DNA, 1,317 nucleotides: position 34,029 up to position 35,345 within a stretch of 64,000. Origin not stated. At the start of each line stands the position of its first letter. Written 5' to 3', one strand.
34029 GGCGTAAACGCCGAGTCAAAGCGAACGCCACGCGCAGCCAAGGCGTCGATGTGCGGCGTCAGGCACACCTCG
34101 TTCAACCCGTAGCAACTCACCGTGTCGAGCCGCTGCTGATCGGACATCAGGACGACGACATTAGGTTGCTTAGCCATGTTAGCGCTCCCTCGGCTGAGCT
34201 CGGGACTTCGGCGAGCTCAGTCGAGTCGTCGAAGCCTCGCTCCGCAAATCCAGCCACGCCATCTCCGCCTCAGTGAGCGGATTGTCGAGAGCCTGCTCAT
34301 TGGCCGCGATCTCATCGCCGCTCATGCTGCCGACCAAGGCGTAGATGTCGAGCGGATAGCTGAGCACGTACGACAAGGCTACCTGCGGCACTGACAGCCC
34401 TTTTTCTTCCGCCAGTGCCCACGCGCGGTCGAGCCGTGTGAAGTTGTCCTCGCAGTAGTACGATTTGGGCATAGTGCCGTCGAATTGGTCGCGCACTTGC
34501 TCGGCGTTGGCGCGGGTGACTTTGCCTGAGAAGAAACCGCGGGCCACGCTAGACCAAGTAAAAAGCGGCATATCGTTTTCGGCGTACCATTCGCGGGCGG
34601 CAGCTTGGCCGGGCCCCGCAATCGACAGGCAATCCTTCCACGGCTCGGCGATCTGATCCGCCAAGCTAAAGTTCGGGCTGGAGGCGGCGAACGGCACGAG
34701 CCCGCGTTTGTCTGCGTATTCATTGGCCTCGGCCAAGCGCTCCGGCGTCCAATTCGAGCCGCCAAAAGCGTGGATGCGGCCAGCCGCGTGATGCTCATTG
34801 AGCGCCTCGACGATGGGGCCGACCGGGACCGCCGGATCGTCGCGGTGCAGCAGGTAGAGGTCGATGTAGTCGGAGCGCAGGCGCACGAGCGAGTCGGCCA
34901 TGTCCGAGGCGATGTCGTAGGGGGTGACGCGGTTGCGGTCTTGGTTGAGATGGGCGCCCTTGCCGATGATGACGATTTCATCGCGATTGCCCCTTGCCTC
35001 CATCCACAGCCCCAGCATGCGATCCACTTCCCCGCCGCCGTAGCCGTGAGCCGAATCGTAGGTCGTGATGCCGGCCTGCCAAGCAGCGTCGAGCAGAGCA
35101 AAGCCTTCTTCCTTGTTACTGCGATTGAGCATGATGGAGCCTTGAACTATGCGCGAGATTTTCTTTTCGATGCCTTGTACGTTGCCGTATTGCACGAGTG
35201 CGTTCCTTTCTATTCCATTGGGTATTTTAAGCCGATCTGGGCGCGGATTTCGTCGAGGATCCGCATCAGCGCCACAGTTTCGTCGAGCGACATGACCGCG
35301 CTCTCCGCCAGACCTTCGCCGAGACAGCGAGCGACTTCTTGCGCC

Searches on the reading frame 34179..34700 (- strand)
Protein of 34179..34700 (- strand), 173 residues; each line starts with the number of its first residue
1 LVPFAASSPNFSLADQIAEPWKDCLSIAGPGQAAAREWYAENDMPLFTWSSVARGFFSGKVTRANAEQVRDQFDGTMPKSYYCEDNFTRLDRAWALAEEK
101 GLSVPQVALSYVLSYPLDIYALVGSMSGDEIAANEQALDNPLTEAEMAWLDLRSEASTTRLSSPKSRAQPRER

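Call 71: search_solved_structures(query=window:34179-34700:-, max_evalue=0.001, show_alignments=2)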
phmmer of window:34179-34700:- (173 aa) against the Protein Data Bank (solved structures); distinct sequences matched with E-value up to 0.001: 2.
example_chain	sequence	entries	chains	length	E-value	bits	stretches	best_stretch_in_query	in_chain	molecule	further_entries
4xk2_A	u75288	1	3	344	0.00034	23.7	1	46-155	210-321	Aldo/keto reductase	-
6ovq_A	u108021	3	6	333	0.00093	22.3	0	87-138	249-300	Putative Side chain reductase | MtmW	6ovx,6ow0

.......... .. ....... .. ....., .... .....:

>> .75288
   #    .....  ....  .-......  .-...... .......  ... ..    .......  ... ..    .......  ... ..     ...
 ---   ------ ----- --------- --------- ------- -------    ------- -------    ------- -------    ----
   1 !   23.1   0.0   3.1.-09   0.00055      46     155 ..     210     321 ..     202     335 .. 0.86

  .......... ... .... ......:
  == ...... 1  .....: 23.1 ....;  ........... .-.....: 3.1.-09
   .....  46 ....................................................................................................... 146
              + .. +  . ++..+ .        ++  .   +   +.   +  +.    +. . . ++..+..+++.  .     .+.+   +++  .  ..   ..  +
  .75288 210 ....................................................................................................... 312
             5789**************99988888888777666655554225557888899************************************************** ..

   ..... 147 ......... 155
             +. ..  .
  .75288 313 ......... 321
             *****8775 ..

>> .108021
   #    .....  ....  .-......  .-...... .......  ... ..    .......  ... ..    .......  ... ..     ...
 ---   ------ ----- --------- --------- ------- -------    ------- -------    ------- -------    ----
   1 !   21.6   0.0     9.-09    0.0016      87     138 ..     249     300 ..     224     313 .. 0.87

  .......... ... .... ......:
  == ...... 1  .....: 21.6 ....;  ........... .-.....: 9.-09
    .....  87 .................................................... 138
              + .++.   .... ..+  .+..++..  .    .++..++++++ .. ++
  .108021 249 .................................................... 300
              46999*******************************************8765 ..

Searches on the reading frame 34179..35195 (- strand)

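Call 52: search_protein_families(library=pfam, proteins=[window:34179-35195:-], max_evalue=0.001)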
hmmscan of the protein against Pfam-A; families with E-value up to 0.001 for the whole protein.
window:34179-35195:- (338 aa): 1 family
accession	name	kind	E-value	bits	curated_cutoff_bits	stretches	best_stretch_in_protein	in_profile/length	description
PF00248.27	Aldo_ket_red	-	4e-48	164.4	24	1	16-316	2-287/291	Aldo/keto reductase family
